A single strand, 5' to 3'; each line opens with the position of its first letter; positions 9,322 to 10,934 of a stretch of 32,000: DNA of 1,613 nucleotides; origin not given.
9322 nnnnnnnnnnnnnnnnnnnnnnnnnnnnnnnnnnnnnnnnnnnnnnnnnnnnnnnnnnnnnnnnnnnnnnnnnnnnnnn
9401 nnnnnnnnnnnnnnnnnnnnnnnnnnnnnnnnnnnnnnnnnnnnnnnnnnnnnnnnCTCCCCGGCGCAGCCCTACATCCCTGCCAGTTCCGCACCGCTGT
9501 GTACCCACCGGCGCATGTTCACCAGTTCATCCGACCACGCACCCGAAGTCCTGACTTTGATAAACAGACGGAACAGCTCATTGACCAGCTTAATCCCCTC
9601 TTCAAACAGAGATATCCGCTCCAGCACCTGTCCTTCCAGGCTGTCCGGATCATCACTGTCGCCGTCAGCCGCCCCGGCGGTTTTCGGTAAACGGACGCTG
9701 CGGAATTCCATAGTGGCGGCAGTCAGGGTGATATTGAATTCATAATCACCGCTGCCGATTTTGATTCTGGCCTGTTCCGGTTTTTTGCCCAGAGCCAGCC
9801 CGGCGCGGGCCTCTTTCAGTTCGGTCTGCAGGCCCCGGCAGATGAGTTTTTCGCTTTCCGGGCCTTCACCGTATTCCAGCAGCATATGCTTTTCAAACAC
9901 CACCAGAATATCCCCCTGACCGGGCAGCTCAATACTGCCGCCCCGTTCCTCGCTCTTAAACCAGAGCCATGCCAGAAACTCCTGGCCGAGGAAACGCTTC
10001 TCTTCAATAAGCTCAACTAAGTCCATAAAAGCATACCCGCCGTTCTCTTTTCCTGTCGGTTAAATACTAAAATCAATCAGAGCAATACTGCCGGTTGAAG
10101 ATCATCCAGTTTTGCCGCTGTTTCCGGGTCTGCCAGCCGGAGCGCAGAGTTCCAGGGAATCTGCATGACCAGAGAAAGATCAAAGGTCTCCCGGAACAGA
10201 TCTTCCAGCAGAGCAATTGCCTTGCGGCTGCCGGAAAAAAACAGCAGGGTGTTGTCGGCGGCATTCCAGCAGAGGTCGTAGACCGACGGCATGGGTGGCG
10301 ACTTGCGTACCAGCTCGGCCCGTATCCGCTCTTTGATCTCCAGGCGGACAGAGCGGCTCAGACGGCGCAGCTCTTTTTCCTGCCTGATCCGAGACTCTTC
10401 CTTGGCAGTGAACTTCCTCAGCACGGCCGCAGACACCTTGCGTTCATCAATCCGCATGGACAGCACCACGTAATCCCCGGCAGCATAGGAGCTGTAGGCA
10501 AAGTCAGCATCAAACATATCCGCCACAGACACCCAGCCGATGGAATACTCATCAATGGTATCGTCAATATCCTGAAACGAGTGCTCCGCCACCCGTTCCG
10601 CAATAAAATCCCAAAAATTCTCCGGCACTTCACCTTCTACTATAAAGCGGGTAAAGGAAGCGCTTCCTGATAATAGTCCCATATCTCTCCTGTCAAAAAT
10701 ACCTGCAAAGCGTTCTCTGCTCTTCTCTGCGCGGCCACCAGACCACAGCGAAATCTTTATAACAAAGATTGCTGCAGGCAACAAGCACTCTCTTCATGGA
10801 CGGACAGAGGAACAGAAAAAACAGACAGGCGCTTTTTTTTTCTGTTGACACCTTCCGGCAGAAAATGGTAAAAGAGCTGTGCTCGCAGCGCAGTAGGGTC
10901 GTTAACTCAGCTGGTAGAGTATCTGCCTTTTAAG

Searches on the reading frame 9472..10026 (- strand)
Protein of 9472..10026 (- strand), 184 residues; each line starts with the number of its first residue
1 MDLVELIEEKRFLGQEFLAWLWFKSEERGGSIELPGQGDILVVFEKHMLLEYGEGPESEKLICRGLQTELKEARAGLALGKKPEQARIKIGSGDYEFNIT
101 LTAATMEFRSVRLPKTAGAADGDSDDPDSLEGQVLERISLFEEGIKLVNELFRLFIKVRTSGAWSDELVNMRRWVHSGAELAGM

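Call 3: search_protein_families(library=pfam, proteins=[window:9472-10026:-], max_evalue=0.1)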
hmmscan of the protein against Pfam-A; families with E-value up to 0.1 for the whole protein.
window:9472-10026:- (184 aa): 0 families

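Call 7: search_protein_families(library=ncbifam, proteins=[window:9472-10026:-], max_evalue=0.1)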
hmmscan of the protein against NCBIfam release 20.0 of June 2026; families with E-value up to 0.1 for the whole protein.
window:9472-10026:- (184 aa): 0 families

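Call 11: find_related_loci(query=window:9472-10026:-, collection=genome_contigs, flank=10000)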
Query window:9472-10026:- (184 aa) in genome_contigs; peptide patterns used: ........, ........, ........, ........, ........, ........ (x = any residue, [..] = any of these).
599 stretches matched a pattern (row limit reached: there are more); 492 encode a relative of the query (tblastn E <= 1e-3); the best 80 are kept; 80 distinct loci.
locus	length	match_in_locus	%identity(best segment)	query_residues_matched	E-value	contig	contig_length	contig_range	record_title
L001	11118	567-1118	86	1-184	1e-104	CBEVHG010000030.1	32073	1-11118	MAG TPA_asm: Candidatus Electrothrix marina isolate SRR24458087_concoct_48 genome assembly, contig: ERZ26778537.30, whol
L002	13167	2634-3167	86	1-180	2e-99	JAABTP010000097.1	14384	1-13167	MAG: Desulfobulbaceae bacterium isolate S24.Bin023 NODE_99_length_14384_cov_12.048997, whole genome shotgun sequence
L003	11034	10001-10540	83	1-180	3e-99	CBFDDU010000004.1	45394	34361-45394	MAG TPA_asm: uncultured Candidatus Electrothrix sp. isolate SRR26215675_binner123_Refined_103 genome assembly, contig: E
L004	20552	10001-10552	87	1-184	2e-97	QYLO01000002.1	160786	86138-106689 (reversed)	MAG: Candidatus Electrothrix gigas isolate AU1_5 NODE_2_length_160786_cov_86.1973, whole genome shotgun sequence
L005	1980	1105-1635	76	1-179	9e-97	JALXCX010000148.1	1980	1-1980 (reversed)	MAG: Desulfobulbaceae bacterium isolate T2_metabat2_scaf2bin.208 T2_NODE_187734_length_1980_cov_8.096060, whole genome s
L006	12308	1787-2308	79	1-178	2e-91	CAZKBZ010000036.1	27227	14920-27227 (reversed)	MAG TPA_asm: uncultured Desulfobulbus sp. isolate SRP338002_co1_119 genome assembly, contig: NODE_1611_length_27227_cov_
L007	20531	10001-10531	73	1-178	6e-88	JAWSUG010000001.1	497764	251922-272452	MAG: Desulfobulbaceae bacterium isolate B4G8CH4-05 NODE_1_length_497764_cov_14.960371, whole genome shotgun sequence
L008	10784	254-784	81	1-179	6e-87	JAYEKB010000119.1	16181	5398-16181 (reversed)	MAG: Thermodesulfobacteriota bacterium isolate MAG148 MAG148_119, whole genome shotgun sequence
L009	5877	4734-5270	73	1-180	3e-86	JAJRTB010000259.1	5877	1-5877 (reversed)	MAG: Deltaproteobacteria bacterium isolate Dive96_bin1.211 k141_4192202, whole genome shotgun sequence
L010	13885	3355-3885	72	1-178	4e-86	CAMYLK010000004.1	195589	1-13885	MAG: uncultured Desulfobulbaceae bacterium isolate FCS_M_Desulfobacterota_12 genome assembly, contig: NODE_7_length_1955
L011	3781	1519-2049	79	1-179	4e-86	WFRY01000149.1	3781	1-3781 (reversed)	MAG: Desulfobulbaceae bacterium isolate S015_9 k151_17348, whole genome shotgun sequence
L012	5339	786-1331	71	1-182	2e-85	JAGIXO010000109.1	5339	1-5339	Candidatus Electronema nielsenii isolate F5 contig109, whole genome shotgun sequence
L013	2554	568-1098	71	1-178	1e-87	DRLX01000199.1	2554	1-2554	MAG TPA_asm: Desulfobulbaceae bacterium isolate HyVt-474 HyVt-474_k145_1383135, whole genome shotgun sequence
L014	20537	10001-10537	73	1-180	3e-85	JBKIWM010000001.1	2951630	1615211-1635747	Thermodesulfobacteriota bacterium B35 contig_1, whole genome shotgun sequence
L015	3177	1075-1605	71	1-178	7e-86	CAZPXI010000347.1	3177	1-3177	MAG TPA_asm: uncultured Desulfobulbus sp. isolate SRP128015_co3_35 genome assembly, contig: NODE_48521_length_3177_cov_3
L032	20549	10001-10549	70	1-182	5e-83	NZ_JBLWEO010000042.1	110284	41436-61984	Candidatus Electronema sp. PJ PJ__144142, whole genome shotgun sequence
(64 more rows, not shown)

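Call 20: search_protein_families(library=pfam, proteins=[L001:1259-2164:+, L032:10602-12140:+, L001:2376-2711:+, L001:2750-3226:+, L004:11951-12259:+, L004:12256-12624:+, L032:12824-13126:+, L032:13011-13454:+], max_evalue=0.01)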
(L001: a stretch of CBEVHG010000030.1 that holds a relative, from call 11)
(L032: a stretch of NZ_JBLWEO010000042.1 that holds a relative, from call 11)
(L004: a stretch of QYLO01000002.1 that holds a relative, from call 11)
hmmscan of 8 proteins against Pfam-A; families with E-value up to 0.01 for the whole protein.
L001:1259-2164:+ (301 aa): 1 family
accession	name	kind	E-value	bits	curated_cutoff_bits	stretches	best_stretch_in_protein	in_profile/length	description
PF14337.13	Abi_alpha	-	1.8e-44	152.5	29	1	67-271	3-196/196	Abortive infection alpha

L032:10602-12140:+ (512 aa): 2 families
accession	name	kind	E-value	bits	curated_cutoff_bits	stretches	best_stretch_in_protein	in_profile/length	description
PF13676.11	TIR_2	-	6.3e-12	46.5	28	1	8-142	2-111/122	TIR domain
PF01582.25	TIR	-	2.1e-07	31.3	21.3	1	8-173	2-169/179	TIR domain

L001:2376-2711:+ (111 aa): 1 family
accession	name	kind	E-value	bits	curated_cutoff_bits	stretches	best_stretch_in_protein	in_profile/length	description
PF08869.16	XisI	-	1e-39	135.8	25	1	1-110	1-110/110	XisI protein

L001:2750-3226:+ (158 aa): 1 family
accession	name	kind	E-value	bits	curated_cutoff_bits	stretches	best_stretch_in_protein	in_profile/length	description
PF05685.18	Uma2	-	5.5e-15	55.7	27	1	15-140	7-142/172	Putative restriction endonuclease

L004:11951-12259:+ (102 aa): 0 families

L004:12256-12624:+ (122 aa): 1 family
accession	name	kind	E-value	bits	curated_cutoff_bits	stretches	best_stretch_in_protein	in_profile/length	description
PF20126.4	TumE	-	4.1e-24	84.8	23.4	1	41-116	2-76/81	Toxin TumE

L032:12824-13126:+ (100 aa): 3 families
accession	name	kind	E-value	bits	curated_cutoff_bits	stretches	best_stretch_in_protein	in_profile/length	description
PF18765.7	Polbeta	-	1.4e-13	51.2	26.9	1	12-99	2-89/93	Polymerase beta, Nucleotidyltransferase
PF01909.29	NTP_transf_2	-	6.9e-13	49.2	21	1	14-95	5-91/93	Nucleotidyltransferase domain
PF22600.2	MTPAP-like_central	-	0.00042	20.9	27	1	14-68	34-83/139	Poly(A) RNA polymerase, mitochondrial-like, central palm domain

L032:13011-13454:+ (147 aa): 1 family
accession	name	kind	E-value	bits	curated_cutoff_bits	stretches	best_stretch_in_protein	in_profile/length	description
PF01934.22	HepT-like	-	2.2e-21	76.2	23.5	1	50-144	4-120/120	Ribonuclease HepT-like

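Call 64: search_protein_families(library=padloc, proteins=[L001:1259-2164:+, L032:10602-12140:+], max_evalue=0.001)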
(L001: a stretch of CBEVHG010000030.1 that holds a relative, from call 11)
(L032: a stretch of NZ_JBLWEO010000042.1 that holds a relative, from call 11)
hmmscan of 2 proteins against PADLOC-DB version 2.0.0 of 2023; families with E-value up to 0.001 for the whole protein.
L001:1259-2164:+ (301 aa): 3 families
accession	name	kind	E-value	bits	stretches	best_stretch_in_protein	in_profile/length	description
PDLC05025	PDC-S47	-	9.2e-42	141.6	1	17-269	15-258/263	-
PDLC05024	PDC-S47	-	9.4e-30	102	1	30-271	24-260/265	-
PDLC05026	PDC-S47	-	6.6e-28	96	1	75-269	59-251/257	-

L032:10602-12140:+ (512 aa): 1 family
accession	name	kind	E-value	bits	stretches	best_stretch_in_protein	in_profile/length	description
PDLC05062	PDC-S66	-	1.3e-08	32.6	1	41-110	175-242/282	-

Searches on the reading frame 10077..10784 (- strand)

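Call 3: search_protein_families(library=pfam, proteins=[window:10077-10784:-], max_evalue=0.1)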
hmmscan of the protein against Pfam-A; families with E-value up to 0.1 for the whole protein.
window:10077-10784:- (235 aa): 1 family
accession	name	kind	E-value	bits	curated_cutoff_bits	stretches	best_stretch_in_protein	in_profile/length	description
PF04381.17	RdgC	-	4.4e-08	33.2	25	1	61-207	22-162/298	Putative exonuclease, RdgC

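Call 7: search_protein_families(library=ncbifam, proteins=[window:10077-10784:-], max_evalue=0.1)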
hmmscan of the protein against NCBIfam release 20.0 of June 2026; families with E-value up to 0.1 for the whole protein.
window:10077-10784:- (235 aa): 3 families
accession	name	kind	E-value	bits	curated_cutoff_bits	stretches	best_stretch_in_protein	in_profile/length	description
NF001464.0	PRK00321.1-5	subfamily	6.4e-10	38.8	227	1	59-202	20-158/307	recombination-associated protein RdgC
NF001463.0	PRK00321.1-4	subfamily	1.1e-06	28.2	324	1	61-166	22-121/311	recombination-associated protein RdgC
NF001462.0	PRK00321.1-3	equivalog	0.024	13.8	330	1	61-165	23-122/304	recombination-associated protein RdgC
